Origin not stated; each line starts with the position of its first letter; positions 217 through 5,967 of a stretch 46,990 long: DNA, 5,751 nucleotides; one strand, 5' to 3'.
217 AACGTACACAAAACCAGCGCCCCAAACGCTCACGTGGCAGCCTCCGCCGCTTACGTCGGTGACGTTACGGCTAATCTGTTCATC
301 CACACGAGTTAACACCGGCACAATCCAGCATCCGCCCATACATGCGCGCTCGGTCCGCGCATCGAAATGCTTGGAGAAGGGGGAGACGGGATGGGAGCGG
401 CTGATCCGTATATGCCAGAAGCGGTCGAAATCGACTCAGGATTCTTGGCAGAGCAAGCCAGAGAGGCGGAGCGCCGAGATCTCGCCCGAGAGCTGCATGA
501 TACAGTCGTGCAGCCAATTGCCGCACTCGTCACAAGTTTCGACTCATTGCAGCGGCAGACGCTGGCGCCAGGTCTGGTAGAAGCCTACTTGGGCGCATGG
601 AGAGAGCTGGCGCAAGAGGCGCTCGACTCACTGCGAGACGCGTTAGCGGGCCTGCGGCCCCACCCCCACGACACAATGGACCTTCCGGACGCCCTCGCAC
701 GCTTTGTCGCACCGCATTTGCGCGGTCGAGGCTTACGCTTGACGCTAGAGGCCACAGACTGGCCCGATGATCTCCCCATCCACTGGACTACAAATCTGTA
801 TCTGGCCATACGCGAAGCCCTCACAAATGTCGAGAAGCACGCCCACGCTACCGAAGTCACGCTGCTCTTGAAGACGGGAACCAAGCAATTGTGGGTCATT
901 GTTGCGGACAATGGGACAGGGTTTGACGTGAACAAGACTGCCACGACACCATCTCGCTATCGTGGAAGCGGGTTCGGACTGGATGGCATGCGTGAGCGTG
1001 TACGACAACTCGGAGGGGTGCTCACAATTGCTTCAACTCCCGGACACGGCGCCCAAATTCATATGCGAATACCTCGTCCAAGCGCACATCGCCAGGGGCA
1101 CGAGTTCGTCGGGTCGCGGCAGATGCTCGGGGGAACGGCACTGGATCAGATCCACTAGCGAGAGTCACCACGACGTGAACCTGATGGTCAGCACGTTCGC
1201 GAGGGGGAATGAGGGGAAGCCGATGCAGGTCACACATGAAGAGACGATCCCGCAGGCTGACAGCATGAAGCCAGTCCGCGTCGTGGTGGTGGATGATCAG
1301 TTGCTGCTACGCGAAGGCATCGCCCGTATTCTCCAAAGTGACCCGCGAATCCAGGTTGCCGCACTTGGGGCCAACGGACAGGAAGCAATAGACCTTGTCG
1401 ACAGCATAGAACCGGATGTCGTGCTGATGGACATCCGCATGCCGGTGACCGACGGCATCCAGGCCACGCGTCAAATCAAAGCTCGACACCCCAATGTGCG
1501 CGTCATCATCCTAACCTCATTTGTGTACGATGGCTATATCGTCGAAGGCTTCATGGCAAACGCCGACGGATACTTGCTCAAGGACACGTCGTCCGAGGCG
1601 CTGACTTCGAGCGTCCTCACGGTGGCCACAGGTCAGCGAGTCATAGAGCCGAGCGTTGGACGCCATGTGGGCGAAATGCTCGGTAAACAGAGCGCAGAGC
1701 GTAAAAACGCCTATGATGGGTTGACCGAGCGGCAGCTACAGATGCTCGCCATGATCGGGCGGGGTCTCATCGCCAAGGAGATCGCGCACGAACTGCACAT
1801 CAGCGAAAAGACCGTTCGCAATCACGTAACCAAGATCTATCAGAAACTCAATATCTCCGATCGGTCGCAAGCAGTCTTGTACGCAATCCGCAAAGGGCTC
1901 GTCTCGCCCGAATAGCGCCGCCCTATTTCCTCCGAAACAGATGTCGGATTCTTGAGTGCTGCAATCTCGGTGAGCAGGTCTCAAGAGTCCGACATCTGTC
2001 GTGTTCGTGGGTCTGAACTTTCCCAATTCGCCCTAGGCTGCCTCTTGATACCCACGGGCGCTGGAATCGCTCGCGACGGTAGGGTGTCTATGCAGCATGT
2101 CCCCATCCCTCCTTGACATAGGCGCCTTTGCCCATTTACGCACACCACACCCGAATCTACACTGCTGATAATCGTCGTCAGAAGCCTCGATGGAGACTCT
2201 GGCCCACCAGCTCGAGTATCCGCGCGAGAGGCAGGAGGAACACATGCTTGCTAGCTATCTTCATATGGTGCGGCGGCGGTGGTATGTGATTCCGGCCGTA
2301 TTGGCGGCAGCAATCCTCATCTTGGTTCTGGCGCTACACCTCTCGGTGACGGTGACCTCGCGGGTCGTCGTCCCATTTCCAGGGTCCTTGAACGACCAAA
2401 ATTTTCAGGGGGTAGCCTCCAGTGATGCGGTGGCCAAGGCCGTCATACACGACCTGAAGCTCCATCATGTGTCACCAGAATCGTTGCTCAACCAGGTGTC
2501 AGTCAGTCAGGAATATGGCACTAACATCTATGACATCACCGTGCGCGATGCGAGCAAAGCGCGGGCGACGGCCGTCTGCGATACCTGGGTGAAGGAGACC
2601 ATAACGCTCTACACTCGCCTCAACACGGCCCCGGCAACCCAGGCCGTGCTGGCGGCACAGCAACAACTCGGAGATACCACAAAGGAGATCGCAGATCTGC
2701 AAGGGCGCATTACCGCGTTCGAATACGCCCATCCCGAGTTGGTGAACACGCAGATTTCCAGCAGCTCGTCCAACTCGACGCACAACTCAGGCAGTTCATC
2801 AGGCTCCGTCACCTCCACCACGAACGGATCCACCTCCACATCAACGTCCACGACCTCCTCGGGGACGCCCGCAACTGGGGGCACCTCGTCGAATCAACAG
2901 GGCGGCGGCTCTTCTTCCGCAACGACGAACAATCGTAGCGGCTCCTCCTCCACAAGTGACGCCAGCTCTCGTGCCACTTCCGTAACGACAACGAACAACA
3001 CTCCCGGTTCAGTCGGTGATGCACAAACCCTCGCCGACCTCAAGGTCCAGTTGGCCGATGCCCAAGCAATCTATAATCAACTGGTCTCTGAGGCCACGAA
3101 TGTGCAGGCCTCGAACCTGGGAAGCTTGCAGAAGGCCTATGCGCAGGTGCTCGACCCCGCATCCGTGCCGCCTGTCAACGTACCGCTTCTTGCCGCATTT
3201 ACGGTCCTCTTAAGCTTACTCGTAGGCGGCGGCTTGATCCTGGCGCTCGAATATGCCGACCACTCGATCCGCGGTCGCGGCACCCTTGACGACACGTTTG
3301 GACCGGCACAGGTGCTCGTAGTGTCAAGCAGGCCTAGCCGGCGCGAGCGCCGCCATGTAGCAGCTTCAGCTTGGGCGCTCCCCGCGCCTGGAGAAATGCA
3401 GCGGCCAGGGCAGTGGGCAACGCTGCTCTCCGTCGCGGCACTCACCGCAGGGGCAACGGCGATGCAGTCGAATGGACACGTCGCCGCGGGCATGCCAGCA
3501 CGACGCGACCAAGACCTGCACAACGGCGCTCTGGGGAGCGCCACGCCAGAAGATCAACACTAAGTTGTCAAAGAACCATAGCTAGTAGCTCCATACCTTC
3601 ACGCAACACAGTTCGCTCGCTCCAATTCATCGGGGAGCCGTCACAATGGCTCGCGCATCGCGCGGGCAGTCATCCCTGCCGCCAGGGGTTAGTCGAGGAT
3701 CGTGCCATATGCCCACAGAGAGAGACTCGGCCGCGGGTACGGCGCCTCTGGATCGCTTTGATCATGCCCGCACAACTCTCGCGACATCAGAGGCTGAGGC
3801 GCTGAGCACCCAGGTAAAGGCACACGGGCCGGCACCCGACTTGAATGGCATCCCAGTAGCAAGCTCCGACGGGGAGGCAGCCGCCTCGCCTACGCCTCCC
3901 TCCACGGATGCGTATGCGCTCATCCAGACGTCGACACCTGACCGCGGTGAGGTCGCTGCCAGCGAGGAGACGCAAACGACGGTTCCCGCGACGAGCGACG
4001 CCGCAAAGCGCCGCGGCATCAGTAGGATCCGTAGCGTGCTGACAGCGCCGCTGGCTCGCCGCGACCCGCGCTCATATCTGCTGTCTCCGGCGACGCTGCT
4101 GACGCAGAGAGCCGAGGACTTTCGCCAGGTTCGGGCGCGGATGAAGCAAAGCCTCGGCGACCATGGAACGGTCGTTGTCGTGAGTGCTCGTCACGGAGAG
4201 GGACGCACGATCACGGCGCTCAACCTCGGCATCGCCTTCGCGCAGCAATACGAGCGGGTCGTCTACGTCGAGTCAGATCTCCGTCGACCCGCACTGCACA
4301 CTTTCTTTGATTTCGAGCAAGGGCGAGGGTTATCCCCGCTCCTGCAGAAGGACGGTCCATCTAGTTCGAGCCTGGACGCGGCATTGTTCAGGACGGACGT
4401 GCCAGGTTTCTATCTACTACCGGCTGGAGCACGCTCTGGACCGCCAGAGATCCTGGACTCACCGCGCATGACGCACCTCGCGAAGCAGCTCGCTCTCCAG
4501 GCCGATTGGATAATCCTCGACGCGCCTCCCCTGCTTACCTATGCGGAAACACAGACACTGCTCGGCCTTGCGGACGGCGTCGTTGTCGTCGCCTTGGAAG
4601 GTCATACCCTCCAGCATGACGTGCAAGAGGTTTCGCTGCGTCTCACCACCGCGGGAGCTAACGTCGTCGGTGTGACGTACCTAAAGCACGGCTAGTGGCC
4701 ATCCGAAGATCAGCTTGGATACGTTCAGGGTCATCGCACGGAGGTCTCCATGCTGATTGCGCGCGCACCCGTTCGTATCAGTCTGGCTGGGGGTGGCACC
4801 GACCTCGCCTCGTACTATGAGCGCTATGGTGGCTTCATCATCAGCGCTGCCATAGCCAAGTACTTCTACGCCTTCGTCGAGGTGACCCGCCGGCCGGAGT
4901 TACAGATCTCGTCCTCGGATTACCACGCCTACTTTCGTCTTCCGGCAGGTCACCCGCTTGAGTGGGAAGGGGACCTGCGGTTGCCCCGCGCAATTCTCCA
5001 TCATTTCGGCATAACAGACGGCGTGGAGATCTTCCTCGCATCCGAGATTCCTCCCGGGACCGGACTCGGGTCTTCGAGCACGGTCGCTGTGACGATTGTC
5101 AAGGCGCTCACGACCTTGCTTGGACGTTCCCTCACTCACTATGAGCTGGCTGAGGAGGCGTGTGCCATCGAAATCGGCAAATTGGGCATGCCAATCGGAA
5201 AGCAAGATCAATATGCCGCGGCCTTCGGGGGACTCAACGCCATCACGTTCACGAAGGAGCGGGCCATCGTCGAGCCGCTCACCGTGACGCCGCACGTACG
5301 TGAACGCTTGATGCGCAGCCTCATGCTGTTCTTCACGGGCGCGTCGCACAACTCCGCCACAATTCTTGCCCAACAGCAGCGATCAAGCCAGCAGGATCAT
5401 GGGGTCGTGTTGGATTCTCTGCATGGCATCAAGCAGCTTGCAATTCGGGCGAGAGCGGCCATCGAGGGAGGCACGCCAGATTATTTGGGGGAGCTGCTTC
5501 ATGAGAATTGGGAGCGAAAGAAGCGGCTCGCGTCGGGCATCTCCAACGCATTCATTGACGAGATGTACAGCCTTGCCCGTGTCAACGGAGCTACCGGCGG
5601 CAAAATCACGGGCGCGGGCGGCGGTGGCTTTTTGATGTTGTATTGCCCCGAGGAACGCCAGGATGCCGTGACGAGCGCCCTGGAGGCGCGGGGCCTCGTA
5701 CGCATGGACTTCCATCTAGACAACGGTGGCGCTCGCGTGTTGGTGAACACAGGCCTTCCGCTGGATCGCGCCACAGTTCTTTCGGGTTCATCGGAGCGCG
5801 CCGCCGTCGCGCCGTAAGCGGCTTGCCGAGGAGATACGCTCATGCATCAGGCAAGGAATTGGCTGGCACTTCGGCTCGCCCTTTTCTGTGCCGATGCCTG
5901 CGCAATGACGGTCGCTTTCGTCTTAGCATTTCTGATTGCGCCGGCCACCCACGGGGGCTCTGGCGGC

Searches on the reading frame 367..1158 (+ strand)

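Call 7: search_protein_families(library=pfam, proteins=[window:367-1158:+], max_evalue=0.001)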
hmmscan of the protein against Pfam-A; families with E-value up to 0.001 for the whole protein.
window:367-1158:+ (263 aa): 3 families
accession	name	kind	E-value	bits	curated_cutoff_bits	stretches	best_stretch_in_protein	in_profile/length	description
PF02518.31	HATPase_c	-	2.2e-15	57.5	26.4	1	143-238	5-110/111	Histidine kinase-, DNA gyrase B-, and HSP90-like ATPase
PF07730.19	HisKA_3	-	4.9e-12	46.6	24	1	35-99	1-66/68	Histidine kinase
PF13581.12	HATPase_c_2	-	9.8e-06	26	27.4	1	141-205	29-102/127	Histidine kinase-like ATPase domain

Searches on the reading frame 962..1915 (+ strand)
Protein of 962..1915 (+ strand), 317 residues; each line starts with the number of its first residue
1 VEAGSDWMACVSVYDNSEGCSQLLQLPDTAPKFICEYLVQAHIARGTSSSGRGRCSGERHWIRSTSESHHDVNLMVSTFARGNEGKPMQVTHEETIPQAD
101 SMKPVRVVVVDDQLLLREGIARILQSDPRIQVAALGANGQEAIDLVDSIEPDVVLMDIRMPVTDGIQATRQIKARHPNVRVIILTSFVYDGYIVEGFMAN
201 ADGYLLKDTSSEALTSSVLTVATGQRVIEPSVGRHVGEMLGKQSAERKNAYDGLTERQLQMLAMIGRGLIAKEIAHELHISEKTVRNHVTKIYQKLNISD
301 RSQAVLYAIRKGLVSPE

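Call 7: search_protein_families(library=pfam, proteins=[window:962-1915:+], max_evalue=0.001)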
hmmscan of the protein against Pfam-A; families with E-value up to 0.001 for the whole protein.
window:962-1915:+ (317 aa): 5 families
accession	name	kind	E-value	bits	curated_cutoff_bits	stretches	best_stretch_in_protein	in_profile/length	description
PF00072.30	Response_reg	-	4.5e-25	88.4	30.2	1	107-218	1-110/111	Response regulator receiver domain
PF00196.25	GerE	-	2e-18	66.2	23.5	1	253-308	2-57/57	Bacterial regulatory proteins, luxR family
PF04545.22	Sigma70_r4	-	0.00025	21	24.1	1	252-296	3-48/50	Sigma-70, region 4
PF08281.18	Sigma70_r4_2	-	0.00033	20.7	25.7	1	254-296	11-54/54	Sigma-70, region 4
PF08279.18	HTH_11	-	0.00061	20.1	25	0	257-294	1-41/55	HTH domain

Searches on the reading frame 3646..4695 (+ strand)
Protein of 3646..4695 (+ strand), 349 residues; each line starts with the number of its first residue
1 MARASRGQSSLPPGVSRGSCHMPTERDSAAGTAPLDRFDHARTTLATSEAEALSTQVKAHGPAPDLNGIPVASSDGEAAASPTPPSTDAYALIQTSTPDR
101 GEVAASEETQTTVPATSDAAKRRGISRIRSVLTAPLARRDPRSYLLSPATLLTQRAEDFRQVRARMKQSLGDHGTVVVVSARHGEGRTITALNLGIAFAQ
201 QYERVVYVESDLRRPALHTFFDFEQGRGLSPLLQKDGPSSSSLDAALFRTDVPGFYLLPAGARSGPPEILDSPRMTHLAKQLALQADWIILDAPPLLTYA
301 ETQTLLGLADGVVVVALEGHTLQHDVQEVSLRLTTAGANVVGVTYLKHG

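Call 7: search_protein_families(library=pfam, proteins=[window:3646-4695:+], max_evalue=0.001)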
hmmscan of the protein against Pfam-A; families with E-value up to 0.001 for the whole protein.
window:3646-4695:+ (349 aa): 1 family
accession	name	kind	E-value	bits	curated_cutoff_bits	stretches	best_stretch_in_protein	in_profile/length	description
PF13614.12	AAA_31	-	0.00022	21.7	27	0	176-315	4-146/177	AAA domain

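Call 58: search_protein_families(library=ncbifam, proteins=[window:3646-4695:+], max_evalue=0.0001)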
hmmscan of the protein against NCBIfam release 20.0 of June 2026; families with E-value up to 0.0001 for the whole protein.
window:3646-4695:+ (349 aa): 11 families
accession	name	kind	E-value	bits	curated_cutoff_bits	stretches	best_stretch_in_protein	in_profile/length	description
TIGR03018.1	pepcterm_TyrKin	hypoth_equivalog_domain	1.5e-32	112.6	230.65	1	150-330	6-193/207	XrtA-associated tyrosine autokinase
TIGR01007.1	eps_fam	subfamily_domain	5.7e-25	88.1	108.05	1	157-345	1-187/204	polysaccharide biosynthesis tyrosine autokinase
TIGR03029.1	EpsG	equivalog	3.5e-24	85.4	313.8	1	154-343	82-270/274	chain length determinant protein tyrosine kinase EpsG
TIGR01005.1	eps_transp_fam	subfamily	1.3e-15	56.7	411.7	1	156-344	527-714/754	exopolysaccharide transport protein family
NF007350.0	PRK09841.1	equivalog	2.9e-13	48.8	1248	1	160-343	516-698/726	tyrosine-protein kinase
NF008568.0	PRK11519.1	equivalog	3.3e-11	42.1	1068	1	179-343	532-693/720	tyrosine-protein kinase Wzc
TIGR01969.1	minD_arch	subfamily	1.8e-09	37.2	201.75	1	175-343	2-165/251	cell division ATPase MinD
TIGR01968.1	minD_bact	equivalog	3.8e-07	29.7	212.9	1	176-315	4-140/261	septum site-determining protein MinD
NF047398.1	AAA_KGGVGR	domain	1.4e-06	28.8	90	1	175-263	4-102/190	KGGVGR-motif variant AAA ATPase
TIGR03371.1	cellulose_yhjQ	equivalog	6.2e-06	25.9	157.85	1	175-319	3-147/246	cellulose biosynthesis protein BcsQ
NF041546.1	ParA_partition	equivalog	5e-05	22.9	180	0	176-217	2-43/203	ParA family partition ATPase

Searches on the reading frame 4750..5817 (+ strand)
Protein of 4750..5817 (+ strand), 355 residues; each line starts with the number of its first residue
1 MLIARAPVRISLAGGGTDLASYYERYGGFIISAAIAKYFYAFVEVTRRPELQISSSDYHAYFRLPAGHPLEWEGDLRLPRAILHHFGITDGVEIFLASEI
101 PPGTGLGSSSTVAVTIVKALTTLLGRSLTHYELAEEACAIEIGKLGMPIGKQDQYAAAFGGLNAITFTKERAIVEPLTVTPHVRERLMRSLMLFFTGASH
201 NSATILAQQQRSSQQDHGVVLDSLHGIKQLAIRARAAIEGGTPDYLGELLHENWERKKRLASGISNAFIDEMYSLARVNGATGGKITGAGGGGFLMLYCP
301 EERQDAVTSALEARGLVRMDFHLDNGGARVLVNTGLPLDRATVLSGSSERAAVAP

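Call 7: search_protein_families(library=pfam, proteins=[window:4750-5817:+], max_evalue=0.001)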
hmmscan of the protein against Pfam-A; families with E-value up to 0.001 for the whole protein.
window:4750-5817:+ (355 aa): 2 families
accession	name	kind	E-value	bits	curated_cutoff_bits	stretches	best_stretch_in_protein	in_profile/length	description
PF00288.32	GHMP_kinases_N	-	3.6e-18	66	22.3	1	81-161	9-87/87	GHMP kinases N terminal domain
PF08544.19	GHMP_kinases_C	-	7.1e-11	42.8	21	1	235-314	2-82/85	GHMP kinases C terminal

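Call 58: search_protein_families(library=ncbifam, proteins=[window:4750-5817:+], max_evalue=0.0001)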
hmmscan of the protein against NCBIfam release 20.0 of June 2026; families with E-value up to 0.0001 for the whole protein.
window:4750-5817:+ (355 aa): 12 families
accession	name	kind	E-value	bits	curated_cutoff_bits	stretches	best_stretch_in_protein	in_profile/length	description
NF049969.1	GlMnHpPKinHddA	equivalog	2.4e-57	194.9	600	1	4-327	5-332/338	D-glycero-D-manno-heptose 7-phosphate kinase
NF009948.0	PRK13412.1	equivalog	1.8e-33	115.3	721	1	86-298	723-934/974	bifunctional fucokinase/fucose-1-phosphate guanylyltransferase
TIGR00549.1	mevalon_kin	equivalog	5.3e-26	91.7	163.05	1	68-295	54-273/276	mevalonate kinase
NF003036.0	PRK03926.1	equivalog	6.1e-23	81.3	403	1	88-315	72-283/302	mevalonate kinase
NF003006.0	PRK03817.1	equivalog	7e-15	54.9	443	1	3-168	3-164/352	galactokinase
TIGR00131.1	gal_kin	equivalog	2.5e-11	43.1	226.65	1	88-161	107-180/388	galactokinase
NF002288.1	PRK01212.1-4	equivalog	4.4e-10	39.1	194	1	81-308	66-275/303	homoserine kinase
NF001816.0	PRK00555.1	equivalog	7.2e-10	38.3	509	1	90-185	90-186/363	galactokinase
NF003705.0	PRK05322.1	equivalog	1.2e-09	37.4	385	1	6-163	24-184/388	galactokinase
NF003472.0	PRK05101.1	equivalog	2.7e-09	36.5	499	1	4-164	23-185/382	galactokinase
TIGR01920.1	Shik_kin_archae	equivalog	5e-09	35.9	126.85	1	81-177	59-155/266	shikimate kinase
TIGR00191.1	thrB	equivalog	3.1e-07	29.5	168.25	1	82-174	70-156/304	homoserine kinase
